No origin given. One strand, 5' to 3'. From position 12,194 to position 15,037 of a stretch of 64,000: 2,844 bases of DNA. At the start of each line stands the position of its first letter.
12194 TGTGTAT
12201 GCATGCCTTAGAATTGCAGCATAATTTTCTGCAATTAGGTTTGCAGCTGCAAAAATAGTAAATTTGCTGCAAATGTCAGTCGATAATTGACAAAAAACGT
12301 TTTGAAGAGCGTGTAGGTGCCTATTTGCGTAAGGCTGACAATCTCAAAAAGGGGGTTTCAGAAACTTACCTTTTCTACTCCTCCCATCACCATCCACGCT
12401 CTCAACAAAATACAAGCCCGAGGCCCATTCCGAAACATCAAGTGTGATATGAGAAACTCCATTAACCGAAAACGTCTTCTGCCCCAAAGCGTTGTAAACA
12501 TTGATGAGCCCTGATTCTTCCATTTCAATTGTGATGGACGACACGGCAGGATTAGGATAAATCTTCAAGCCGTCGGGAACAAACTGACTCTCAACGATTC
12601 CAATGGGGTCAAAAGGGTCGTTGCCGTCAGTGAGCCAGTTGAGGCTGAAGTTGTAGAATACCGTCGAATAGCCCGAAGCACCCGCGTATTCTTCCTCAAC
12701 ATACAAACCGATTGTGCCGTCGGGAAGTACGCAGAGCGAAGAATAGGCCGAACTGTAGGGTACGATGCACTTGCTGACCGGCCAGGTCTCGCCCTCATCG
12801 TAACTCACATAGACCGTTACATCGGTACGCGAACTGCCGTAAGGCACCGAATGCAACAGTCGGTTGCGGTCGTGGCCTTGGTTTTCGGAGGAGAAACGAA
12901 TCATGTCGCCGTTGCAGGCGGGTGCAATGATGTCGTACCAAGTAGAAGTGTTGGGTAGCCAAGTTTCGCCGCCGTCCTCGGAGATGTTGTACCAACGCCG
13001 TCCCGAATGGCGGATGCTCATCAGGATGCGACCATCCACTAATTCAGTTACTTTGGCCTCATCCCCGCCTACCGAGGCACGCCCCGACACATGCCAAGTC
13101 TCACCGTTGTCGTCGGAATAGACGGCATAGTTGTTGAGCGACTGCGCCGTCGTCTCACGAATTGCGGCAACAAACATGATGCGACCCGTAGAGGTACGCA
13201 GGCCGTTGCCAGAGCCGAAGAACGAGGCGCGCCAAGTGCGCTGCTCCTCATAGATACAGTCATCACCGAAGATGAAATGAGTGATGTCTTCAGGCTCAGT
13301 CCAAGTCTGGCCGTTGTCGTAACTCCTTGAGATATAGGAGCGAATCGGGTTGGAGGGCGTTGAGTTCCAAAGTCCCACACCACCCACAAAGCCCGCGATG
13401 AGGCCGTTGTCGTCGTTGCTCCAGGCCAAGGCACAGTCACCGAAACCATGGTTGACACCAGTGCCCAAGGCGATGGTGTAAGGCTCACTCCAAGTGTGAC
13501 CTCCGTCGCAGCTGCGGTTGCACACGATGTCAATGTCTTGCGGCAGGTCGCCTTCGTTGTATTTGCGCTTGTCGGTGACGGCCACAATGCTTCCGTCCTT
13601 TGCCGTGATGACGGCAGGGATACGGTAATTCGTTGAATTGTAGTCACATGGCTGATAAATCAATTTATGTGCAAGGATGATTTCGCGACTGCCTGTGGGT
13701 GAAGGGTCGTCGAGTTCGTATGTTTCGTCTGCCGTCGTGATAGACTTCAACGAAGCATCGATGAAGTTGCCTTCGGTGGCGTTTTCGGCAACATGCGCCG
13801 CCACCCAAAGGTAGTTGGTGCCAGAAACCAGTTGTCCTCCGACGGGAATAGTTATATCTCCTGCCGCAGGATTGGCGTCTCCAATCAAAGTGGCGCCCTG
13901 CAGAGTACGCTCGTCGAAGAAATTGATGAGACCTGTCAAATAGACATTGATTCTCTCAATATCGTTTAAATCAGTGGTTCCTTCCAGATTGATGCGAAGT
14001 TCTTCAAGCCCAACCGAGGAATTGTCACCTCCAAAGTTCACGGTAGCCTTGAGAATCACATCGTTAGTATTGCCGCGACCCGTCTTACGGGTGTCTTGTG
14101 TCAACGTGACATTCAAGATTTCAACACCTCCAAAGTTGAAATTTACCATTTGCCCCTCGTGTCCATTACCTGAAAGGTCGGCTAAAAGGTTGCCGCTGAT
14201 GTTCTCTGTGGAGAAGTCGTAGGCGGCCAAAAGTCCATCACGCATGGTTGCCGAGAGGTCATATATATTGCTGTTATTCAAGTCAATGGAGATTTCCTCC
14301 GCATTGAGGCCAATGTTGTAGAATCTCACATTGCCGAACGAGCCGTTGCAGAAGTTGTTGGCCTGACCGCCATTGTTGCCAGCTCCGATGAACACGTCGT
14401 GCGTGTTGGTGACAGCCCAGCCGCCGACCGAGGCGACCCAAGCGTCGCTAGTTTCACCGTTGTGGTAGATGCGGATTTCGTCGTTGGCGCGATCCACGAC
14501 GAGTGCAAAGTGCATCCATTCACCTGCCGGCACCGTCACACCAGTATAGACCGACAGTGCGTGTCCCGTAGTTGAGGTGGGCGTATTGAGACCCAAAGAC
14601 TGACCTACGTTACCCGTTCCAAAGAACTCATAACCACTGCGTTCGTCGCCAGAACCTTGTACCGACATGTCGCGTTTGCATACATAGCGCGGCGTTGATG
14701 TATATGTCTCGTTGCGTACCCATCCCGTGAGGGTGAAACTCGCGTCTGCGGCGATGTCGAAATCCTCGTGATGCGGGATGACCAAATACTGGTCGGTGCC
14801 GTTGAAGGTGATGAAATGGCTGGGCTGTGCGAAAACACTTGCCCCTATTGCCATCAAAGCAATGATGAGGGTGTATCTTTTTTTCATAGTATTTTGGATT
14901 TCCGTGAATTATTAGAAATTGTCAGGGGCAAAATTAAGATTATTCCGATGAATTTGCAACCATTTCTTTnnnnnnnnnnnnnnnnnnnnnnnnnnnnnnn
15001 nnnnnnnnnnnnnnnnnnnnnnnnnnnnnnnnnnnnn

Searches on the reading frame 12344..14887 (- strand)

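Call 8: search_protein_families(library=pfam, proteins=[window:12344-14887:-], max_evalue=0.01)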
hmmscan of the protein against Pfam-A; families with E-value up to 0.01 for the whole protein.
window:12344-14887:- (847 aa): 7 families
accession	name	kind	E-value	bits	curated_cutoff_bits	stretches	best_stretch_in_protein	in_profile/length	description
PF13385.13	Laminin_G_3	-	9.9e-18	65.2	27.6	1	29-200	1-151/151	Concanavalin A-like lectin/glucanases superfamily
PF13088.12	BNR_2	-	1.5e-17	64.3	31.4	1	450-727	16-276/277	BNR repeat-like domain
PF13859.12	BNR_3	-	2.5e-14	53.9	27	1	424-694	2-266/308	BNR repeat-like domain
PF14873.11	BNR_assoc_N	-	6.8e-11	42.5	25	1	273-388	17-152/153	N-terminal domain of BNR-repeat neuraminidase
PF18962.6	Por_Secre_tail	-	5.8e-10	39.8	27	1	776-837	1-69/75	Secretion system C-terminal sorting domain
PF02012.26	BNR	-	3.6e-08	32.6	27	0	590-599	2-11/12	BNR/Asp-box repeat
PF24316.1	Tli3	-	0.0011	19.7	27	0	575-601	69-98/129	T6SS Tli3 immunity protein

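Call 9: search_protein_families(library=ncbifam, proteins=[window:12344-14887:-], max_evalue=0.1)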
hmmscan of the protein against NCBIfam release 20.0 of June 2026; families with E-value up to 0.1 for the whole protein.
window:12344-14887:- (847 aa): 4 families
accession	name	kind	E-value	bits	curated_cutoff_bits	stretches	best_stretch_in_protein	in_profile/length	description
NF052328.1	NeuramTDE0471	equivalog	5.8e-33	114.4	900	1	416-756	135-499/538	neuraminidase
TIGR04183.1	Por_Secre_tail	domain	1.5e-10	40.9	23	1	776-844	1-71/72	T9SS type A sorting domain-containing protein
NF052644.1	T9SS_DNase_Rie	equivalog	0.022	14.1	260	0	790-831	197-238/251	T9SS-dependent surface endonuclease, AS87_RS02955 family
NF040591.1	choice_anch_O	subfamily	0.034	12.7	125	0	518-538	540-560/670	choice-of-anchor O protein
